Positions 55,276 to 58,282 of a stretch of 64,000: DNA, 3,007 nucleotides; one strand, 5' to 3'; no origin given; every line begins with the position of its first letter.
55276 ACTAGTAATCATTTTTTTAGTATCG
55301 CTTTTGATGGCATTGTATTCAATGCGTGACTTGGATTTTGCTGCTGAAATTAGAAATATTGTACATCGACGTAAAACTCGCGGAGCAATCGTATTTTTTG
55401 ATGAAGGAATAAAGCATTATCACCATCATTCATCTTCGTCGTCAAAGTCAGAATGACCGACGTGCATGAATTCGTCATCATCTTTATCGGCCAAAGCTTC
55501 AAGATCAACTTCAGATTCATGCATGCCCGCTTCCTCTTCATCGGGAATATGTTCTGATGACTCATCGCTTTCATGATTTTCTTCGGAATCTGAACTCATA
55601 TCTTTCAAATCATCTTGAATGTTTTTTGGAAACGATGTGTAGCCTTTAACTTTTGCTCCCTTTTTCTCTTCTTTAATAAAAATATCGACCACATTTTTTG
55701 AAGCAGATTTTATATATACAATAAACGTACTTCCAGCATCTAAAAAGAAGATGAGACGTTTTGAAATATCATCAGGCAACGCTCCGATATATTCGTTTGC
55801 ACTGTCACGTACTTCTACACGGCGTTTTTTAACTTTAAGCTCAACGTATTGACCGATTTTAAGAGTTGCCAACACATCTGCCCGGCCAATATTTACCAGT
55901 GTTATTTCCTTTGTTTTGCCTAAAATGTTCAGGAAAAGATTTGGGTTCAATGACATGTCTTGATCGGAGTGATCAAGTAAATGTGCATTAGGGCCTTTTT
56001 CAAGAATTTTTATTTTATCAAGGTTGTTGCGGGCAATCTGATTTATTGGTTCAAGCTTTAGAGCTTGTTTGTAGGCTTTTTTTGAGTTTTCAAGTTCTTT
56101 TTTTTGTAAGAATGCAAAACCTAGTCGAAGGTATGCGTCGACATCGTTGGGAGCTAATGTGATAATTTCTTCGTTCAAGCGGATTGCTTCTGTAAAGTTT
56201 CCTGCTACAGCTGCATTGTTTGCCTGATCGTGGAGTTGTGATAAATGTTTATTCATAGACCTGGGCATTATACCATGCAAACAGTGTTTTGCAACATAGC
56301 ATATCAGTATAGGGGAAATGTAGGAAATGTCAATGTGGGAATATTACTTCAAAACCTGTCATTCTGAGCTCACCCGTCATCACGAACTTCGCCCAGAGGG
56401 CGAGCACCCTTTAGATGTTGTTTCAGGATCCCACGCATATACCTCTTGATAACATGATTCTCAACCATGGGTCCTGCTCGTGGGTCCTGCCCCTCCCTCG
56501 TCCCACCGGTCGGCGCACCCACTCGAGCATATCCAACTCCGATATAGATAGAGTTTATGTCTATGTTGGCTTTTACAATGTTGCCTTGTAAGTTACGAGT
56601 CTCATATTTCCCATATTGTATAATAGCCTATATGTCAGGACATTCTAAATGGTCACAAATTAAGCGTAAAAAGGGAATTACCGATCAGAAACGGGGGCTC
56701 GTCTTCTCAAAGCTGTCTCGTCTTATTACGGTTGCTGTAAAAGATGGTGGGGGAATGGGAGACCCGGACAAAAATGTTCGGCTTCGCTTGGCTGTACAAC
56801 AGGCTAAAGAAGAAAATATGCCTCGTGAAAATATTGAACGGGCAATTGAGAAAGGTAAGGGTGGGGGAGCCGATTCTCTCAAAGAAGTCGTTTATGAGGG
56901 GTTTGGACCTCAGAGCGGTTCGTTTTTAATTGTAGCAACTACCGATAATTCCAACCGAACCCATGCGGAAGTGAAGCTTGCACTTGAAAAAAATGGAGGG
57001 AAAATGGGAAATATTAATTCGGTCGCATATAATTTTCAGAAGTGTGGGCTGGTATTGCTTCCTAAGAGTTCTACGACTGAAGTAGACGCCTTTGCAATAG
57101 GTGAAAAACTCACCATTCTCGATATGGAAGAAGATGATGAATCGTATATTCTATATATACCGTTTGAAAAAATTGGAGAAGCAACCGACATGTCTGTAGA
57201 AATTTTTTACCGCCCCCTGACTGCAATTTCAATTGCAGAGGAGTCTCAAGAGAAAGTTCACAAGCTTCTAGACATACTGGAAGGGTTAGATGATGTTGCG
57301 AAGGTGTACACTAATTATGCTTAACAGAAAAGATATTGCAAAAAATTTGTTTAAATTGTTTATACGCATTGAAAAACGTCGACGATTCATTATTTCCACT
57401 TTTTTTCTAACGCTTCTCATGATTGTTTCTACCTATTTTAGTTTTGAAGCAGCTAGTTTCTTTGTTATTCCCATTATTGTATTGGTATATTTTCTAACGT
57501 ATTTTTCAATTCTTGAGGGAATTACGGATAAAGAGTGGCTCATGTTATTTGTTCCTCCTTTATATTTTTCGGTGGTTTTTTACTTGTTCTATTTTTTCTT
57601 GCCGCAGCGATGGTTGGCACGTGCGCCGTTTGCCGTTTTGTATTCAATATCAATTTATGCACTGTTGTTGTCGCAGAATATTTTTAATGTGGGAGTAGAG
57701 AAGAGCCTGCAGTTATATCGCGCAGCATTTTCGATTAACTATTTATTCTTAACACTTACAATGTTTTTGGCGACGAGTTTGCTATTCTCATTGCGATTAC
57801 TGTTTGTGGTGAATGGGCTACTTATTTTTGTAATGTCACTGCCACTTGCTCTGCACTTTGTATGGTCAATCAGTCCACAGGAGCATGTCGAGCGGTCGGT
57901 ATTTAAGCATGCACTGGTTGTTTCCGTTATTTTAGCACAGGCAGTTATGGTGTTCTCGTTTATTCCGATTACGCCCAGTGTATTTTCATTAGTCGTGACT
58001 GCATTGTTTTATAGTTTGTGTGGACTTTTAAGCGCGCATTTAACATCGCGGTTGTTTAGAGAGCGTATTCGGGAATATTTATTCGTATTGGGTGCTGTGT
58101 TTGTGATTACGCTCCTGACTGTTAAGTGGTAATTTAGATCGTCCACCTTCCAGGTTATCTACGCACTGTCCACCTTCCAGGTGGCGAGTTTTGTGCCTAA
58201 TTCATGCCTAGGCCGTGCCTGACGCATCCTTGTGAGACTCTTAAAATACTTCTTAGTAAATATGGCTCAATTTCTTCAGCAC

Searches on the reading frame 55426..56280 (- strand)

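Call 12: search_protein_families(library=pfam, proteins=[window:55426-56280:-], max_evalue=0.01)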
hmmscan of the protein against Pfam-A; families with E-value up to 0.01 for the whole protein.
window:55426-56280:- (284 aa): 8 families
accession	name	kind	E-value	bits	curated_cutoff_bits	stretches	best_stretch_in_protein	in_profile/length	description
PF00515.34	TPR_1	-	2.8e-08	33.7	27.8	1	47-78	1-32/34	Tetratricopeptide repeat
PF07719.23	TPR_2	-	1.4e-07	31.5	27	1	48-78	2-32/34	Tetratricopeptide repeat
PF13181.12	TPR_8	-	1.4e-06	28.4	25.7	1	48-79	2-33/34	Tetratricopeptide repeat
PF13414.12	TPR_11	-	2.1e-06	27.8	26.8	0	27-60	8-41/42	TPR repeat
PF13432.12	TPR_16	-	4.8e-05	24.1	32.7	1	18-75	2-59/65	Tetratricopeptide repeat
PF14559.12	TPR_19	-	6.2e-05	23.7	25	1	26-76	4-54/68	Tetratricopeptide repeat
PF13431.12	TPR_17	-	0.0001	22.7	24.4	0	37-64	3-30/34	Tetratricopeptide repeat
PF13174.12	TPR_6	-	0.0093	17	26.3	0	48-78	1-31/33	Tetratricopeptide repeat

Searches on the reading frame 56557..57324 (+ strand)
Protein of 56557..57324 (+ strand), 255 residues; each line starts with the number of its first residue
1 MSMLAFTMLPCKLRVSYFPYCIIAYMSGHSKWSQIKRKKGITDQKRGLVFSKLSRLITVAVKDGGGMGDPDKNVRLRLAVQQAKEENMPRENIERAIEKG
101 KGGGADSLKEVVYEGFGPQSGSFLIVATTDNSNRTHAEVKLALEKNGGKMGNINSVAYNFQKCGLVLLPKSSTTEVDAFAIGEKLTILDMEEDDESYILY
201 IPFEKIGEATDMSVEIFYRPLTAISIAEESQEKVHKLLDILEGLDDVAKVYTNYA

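Call 12: search_protein_families(library=pfam, proteins=[window:56557-57324:+], max_evalue=0.01)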
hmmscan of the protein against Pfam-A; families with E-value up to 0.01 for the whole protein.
window:56557-57324:+ (255 aa): 2 families
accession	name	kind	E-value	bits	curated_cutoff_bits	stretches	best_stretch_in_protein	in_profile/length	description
PF20772.2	TACO1_YebC_N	-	2.1e-30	105.4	36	1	30-102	1-72/73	TACO1/YebC protein N-terminal domain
PF01709.26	Transcrip_reg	-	1.1e-29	103.7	27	1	109-254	2-160/160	TACO1/YebC second and third domain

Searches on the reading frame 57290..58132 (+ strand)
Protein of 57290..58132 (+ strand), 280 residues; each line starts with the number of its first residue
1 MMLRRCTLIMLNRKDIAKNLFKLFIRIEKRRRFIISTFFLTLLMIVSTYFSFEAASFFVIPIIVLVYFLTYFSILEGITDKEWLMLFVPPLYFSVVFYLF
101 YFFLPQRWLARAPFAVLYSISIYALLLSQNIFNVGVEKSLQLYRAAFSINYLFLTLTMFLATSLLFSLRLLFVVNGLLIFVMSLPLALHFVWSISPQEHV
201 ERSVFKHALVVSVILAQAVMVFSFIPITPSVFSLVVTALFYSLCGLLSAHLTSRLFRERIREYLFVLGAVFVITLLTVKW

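Call 12: search_protein_families(library=pfam, proteins=[window:57290-58132:+], max_evalue=0.01)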
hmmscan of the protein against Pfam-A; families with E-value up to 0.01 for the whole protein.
window:57290-58132:+ (280 aa): 0 families

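Call 15: find_encoding_contigs(protein=window:57290-58132:+, flank=10000, max_places=10)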
Protein window:57290-58132:+ (280 aa): no gene with exactly this product is on record in the collection.

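Call 16: find_related_loci(query=window:57290-58132:+, collection=genome_contigs, flank=10000)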
Query window:57290-58132:+ (280 aa) in genome_contigs; peptide patterns used: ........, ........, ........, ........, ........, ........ (x = any residue, [..] = any of these).
600 stretches matched a pattern (row limit reached: there are more); 10 encode a relative of the query (tblastn E <= 1e-3); 10 distinct loci.
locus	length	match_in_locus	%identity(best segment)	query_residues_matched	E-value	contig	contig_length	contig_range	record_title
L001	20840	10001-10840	95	1-280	1e-172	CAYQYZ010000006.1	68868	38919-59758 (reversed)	MAG TPA_asm: uncultured Gammaproteobacteria bacterium isolate SRP286056_co1_376 genome assembly, contig: NODE_345_length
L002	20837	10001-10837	72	2-280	2e-133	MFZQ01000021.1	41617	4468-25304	MAG: Candidatus Roizmanbacteria bacterium RIFCSPHIGHO2_02_FULL_40_13b rifcsphigho2_02_scaffold_3866, whole genome shotgu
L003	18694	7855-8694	88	1-280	4e-153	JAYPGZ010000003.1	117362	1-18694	MAG: Candidatus Roizmanbacteria bacterium isolate 139578_S179_concoct_bins.tsv.227 NODE_86_length_117362_cov_7.056135, w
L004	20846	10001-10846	55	1-280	3e-98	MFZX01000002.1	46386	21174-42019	MAG: Candidatus Roizmanbacteria bacterium RIFCSPHIGHO2_12_FULL_37_23 rifcsphigho2_12_scaffold_1183, whole genome shotgun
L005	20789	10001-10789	55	18-280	2e-90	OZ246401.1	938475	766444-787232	MAG: uncultured Gammaproteobacteria bacterium isolate SRP278252_co2_763 genome assembly, chromosome: 1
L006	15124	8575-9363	53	18-280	1e-86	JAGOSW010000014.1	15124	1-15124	Candidatus Woesebacteria bacterium isolate Gw_Eff_bin_35 Gw_Eff_8929_length_15124_cov_18.669067, whole genome shotgun se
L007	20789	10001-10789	53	18-280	4e-85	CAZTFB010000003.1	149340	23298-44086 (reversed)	MAG TPA_asm: uncultured Gammaproteobacteria bacterium isolate SRP329715_co1_107 genome assembly, contig: NODE_100_length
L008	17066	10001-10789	54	18-280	3e-84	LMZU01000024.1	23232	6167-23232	MAG: Microgenomates bacterium OLB23 UZ22_OP11002CONTIG000024, whole genome shotgun sequence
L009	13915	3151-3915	55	26-280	3e-81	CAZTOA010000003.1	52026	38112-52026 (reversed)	MAG TPA_asm: uncultured Gammaproteobacteria bacterium isolate SRP292972_co2_75 genome assembly, contig: NODE_549_length_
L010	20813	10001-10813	40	14-280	9e-56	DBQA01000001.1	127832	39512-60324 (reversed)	MAG TPA_asm: Patescibacteria group bacterium UBA1406 UBA1406_contig_230, whole genome shotgun sequence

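Call 22: search_protein_families(library=pfam, proteins=[L004:11868-12704:-, L004:12685-13485:-, L004:13448-14383:-, L004:14526-16385:-, L007:12252-13037:-, L007:13024-13959:-, L005:11952-13382:-, L007:14401-15597:+, L010:11615-12457:+, L010:12463-13422:-], max_evalue=0.001)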
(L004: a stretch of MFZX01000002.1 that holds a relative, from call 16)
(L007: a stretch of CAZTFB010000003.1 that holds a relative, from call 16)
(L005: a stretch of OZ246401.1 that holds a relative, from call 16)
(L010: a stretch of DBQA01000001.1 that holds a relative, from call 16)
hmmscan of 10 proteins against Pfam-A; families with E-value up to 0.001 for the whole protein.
L004:11868-12704:- (278 aa): 1 family
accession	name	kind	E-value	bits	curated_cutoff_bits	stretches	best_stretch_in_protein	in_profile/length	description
PF00459.30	Inositol_P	-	2.2e-52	178.7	27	1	10-248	4-245/271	Inositol monophosphatase family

L004:12685-13485:- (266 aa): 2 families
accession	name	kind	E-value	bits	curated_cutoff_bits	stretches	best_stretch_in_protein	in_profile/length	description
PF01061.29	ABC2_membrane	-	7.4e-11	42.4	26.9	1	34-220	21-210/211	ABC-2 type transporter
PF12698.13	ABC2_membrane_3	-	1.5e-05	24.7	31.6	1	62-245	163-346/347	ABC-2 family transporter protein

L004:13448-14383:- (311 aa): 3 families
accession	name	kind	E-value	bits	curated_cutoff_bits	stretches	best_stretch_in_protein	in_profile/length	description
PF00005.33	ABC_tran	-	2e-29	103.3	25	1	21-162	2-137/137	ABC transporter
PF13304.12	AAA_21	-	1.8e-13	51.7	27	1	130-197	234-303/304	AAA domain, putative AbiEii toxin, Type IV TA system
PF13732.12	DrrA1-3_C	-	0.00096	20.3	27.4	0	227-300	12-80/81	ATP-binding protein DrrA1-3-like, C-terminal domain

L004:14526-16385:- (619 aa): 2 families
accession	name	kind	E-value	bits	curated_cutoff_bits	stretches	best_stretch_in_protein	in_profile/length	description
PF08309.17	LVIVD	-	1.7e-24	85.3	20.2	2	123-154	7-38/42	LVIVD repeat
PF09826.15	Beta_propel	-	8e-05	22.1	22.4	0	83-196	17-109/495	Beta propeller domain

L007:12252-13037:- (261 aa): 2 families
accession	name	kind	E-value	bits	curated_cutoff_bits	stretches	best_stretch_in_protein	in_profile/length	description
PF12698.13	ABC2_membrane_3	-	9.5e-11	41.8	31.6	1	47-242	153-342/347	ABC-2 family transporter protein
PF01061.29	ABC2_membrane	-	2.2e-09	37.6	26.9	1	28-216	21-209/211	ABC-2 type transporter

L007:13024-13959:- (311 aa): 4 families
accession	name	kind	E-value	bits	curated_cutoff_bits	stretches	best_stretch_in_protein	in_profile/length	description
PF00005.33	ABC_tran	-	1e-30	107.6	25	1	25-166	2-137/137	ABC transporter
PF13304.12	AAA_21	-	2.1e-09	38.3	27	1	135-201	235-303/304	AAA domain, putative AbiEii toxin, Type IV TA system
PF13476.12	AAA_23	-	6e-06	27.5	27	1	16-140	5-119/201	AAA domain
PF02463.25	SMC_N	-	0.00078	19.4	40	0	36-204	26-207/220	RecF/RecN/SMC N terminal domain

L005:11952-13382:- (476 aa): 2 families
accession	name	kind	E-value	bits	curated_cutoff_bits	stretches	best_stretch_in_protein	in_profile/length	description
PF01116.26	F_bP_aldolase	-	1.8e-09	38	25.5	1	90-337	13-217/277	Fructose-bisphosphate aldolase class-II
PF08013.17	GatZ_KbaZ-like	-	0.00057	19.1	26.7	1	132-260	55-185/420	D-tagatose-1,6-bisphosphate aldolase subunit GatZ/KbaZ-like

L007:14401-15597:+ (398 aa): 1 family
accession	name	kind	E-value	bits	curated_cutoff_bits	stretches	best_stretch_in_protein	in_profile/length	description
PF03816.19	LytR_cpsA_psr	-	8.9e-39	133.5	24.6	1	86-291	2-148/150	LytR_cpsA_psr family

L010:11615-12457:+ (280 aa): 1 family
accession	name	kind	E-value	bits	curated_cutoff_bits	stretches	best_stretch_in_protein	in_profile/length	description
PF00696.33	AA_kinase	-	2e-12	47.8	24.9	1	21-258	3-234/234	Amino acid kinase family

L010:12463-13422:- (319 aa): 3 families
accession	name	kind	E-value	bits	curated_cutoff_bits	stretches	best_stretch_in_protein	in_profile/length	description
PF00589.27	Phage_integrase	-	7.7e-46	156.4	27.1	1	130-303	1-169/172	Phage integrase family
PF02899.23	Phage_int_SAM_1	-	9.2e-11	42.3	22.3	1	19-109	3-82/83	Phage integrase, N-terminal SAM-like domain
PF13495.12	Phage_int_SAM_4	-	0.00059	20.6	27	1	19-111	4-83/85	Phage integrase, N-terminal SAM-like domain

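Call 36: search_protein_families(library=ncbifam, proteins=[L010:12463-13422:-, window:57290-58132:+], max_evalue=0.001)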
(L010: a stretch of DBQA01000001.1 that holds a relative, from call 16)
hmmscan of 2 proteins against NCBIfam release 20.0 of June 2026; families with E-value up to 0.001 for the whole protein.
L010:12463-13422:- (319 aa): 12 families
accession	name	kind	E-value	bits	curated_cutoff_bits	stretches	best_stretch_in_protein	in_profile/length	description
TIGR02225.1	recomb_XerD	equivalog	1.9e-73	247.3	329.6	1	19-316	2-288/290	site-specific tyrosine recombinase XerD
TIGR02224.1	recomb_XerC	equivalog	3.4e-71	240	335.15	1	19-316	2-291/295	tyrosine recombinase XerC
NF001399.0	PRK00283.1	subfamily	1e-70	238.4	279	1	13-316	5-297/300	tyrosine recombinase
NF040815.2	recomb_XerA_Arch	equivalog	1.4e-65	221.5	220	1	19-309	2-261/263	site-specific tyrosine recombinase/integron integrase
NF002331.0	PRK01287.1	subfamily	6.1e-53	180.1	371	1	10-317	23-327/365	site-specific tyrosine recombinase XerC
NF003462.0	PRK05084.1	equivalog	2.8e-36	125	267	1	152-312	195-354/360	tyrosine recombinase XerS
TIGR02249.1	integrase_gron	subfamily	9.4e-36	123.7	265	2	227-306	225-304/315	integron integrase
NF011946.0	PRK15417.1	equivalog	7e-20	71.5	435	1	243-303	256-316/337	integron integrase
NF007371.0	PRK09871.1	subfamily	2.6e-17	63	222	1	130-313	5-185/198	tyrosine-type DNA invertase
NF007370.0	PRK09870.1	subfamily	4.5e-14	52.6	221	1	127-313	8-190/200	tyrosine-type DNA invertase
NF040693.1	recomb_GmtY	equivalog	6.6e-08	32.2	340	1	210-308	338-438/441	gamma-mobile-trio recombinase GmtY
NF041502.1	integrase_1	equivalog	9.2e-05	21.3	350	1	245-312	303-370/484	site-specific integrase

window:57290-58132:+ (280 aa): 0 families
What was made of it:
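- Closest known: XerH/difH. Different: The CPR protein scores best against XerD, XerC and archaeal XerA models, not XerS (call 36).
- L010's copy reaches the archaeal XerA cutoff (call 36).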

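Call 64: find_homologous_proteins(query=window:57290-58132:+, max_evalue=0.00001)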
Query window:57290-58132:+ (280 aa): 544 proteins with E <= 0.00001 among 2631 candidates; the best 120 are listed.
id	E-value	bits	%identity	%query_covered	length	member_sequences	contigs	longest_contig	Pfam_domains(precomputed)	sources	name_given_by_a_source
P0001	7.8e-157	539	95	100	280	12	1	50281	PF18900.7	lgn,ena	-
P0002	4.0e-147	507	88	100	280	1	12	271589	PF18900.7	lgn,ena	-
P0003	2.0e-145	502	88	100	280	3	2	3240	PF18900.7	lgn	-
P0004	3.4e-138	478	84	97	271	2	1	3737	PF18900.7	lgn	-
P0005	2.4e-120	420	72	100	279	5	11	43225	PF18900.7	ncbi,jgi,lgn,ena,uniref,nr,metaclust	ncbi:hypothetical protein A3D80_02160 [Candidatus Roizmanbacteria bacterium RIFCSPHIGHO2_02_FULL_40_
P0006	8.9e-92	326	58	93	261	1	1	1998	PF18900.7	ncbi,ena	-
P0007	2.4e-87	311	55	99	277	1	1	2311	PF18900.7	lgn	-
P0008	4.2e-87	311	56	100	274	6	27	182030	PF18900.7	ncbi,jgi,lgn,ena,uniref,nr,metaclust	ncbi:hypothetical protein A3H80_01120 [Candidatus Roizmanbacteria bacterium RIFCSPLOWO2_02_FULL_37_1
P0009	1.0e-86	309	55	96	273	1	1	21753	PF18900.7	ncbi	-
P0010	3.1e-85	304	55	95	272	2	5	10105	PF18900.7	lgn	-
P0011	5.4e-85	304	59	93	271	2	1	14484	PF18900.7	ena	-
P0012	5.8e-85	304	53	100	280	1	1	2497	PF18900.7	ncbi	-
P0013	9.3e-85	303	56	95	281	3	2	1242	PF18900.7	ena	-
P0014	1.1e-84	303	56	94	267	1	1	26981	PF18900.7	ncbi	-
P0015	8.2e-84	300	54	96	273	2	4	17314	PF18900.7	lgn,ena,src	-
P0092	2.2e-71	259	50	95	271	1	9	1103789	PF18900.7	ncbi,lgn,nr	ncbi:MAG: hypothetical protein HYW86_04745 [Candidatus Roizmanbacteria bacterium]|nr:MAG: hypothetic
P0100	2.2e-70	256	49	92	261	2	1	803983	PF18900.7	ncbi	-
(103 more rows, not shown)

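Call 65: find_encoding_contigs(protein=P0092, flank=10000, max_places=3)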
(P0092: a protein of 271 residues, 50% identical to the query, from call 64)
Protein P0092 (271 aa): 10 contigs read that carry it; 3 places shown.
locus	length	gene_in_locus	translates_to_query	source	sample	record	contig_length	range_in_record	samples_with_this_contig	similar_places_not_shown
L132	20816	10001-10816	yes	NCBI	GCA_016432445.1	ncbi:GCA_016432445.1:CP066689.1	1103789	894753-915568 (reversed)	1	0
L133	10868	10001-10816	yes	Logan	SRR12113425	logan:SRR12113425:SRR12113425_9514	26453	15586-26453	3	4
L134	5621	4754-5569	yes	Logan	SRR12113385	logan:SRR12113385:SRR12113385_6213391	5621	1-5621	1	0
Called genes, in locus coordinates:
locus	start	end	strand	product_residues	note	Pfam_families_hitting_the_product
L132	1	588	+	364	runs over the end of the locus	PF00571:CBS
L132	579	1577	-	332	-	PF03706:LPG_synthase_TM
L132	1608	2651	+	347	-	PF01073:3Beta_HSD, PF01370:Epimerase, PF02719:Polysacc_synt_2, PF04321:RmlD_sub_bind, PF05368:NmrA (weak), PF13460:NAD_binding_10, PF16363:GDP_Man_Dehyd, PF07993:NAD_binding_4, +1 more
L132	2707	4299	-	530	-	-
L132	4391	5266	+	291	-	PF01790:LGT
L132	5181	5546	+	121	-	PF01258:zf-dskA_traR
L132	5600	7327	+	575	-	PF00999:Na_H_Exchanger, PF02254:TrkA_N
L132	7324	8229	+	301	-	-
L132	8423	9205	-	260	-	PF00515:TPR_1 (weak), PF07719:TPR_2 (weak), PF13181:TPR_8 (weak)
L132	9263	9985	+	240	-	PF20772:TACO1_YebC_N, PF01709:Transcrip_reg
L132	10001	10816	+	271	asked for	PF18900:DUF5656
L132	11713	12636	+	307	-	PF01522:Polysacc_deac_1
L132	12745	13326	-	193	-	PF00081:Sod_Fe_N, PF02777:Sod_Fe_C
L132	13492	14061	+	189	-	-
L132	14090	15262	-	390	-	PF01820:Dala_Dala_lig_N, PF02222:ATP-grasp (faint), PF02786:CPSase_L_D2 (faint), PF07478:Dala_Dala_lig_C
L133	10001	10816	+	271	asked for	PF18900:DUF5656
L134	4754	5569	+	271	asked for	PF18900:DUF5656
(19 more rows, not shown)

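Call 66: find_encoding_contigs(protein=P0100, flank=10000, max_places=3)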
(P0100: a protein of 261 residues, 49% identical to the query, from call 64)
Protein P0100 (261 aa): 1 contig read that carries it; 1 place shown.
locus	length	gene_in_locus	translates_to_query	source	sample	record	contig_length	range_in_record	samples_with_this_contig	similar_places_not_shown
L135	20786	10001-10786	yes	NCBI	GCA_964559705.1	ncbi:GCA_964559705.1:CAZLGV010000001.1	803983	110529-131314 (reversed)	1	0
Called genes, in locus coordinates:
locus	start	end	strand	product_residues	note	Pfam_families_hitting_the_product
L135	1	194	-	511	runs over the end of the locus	PF13231:PMT_2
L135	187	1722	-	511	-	PF13231:PMT_2 (weak)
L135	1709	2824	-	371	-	PF09594:GT87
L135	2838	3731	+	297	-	PF01790:LGT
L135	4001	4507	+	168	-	-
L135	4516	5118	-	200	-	PF00775:Dioxygenase_C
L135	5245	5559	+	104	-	-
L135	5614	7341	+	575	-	PF00999:Na_H_Exchanger, PF02254:TrkA_N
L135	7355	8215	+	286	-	-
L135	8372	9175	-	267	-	PF13424:TPR_12 (faint), PF00515:TPR_1, PF07719:TPR_2 (weak), PF13181:TPR_8, PF13414:TPR_11 (weak)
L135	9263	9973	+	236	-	PF20772:TACO1_YebC_N, PF01709:Transcrip_reg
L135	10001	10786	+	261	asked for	PF18900:DUF5656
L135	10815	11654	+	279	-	-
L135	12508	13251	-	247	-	PF01996:F420_ligase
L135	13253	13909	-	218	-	PF13462:Thioredoxin_4, PF01323:DSBA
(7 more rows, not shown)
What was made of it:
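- The module sits at about 82% of CP066689.1, about 83% of OZ246401.1 and about 15% of CAZLGV010000001.1 (calls 16, 65, 66).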
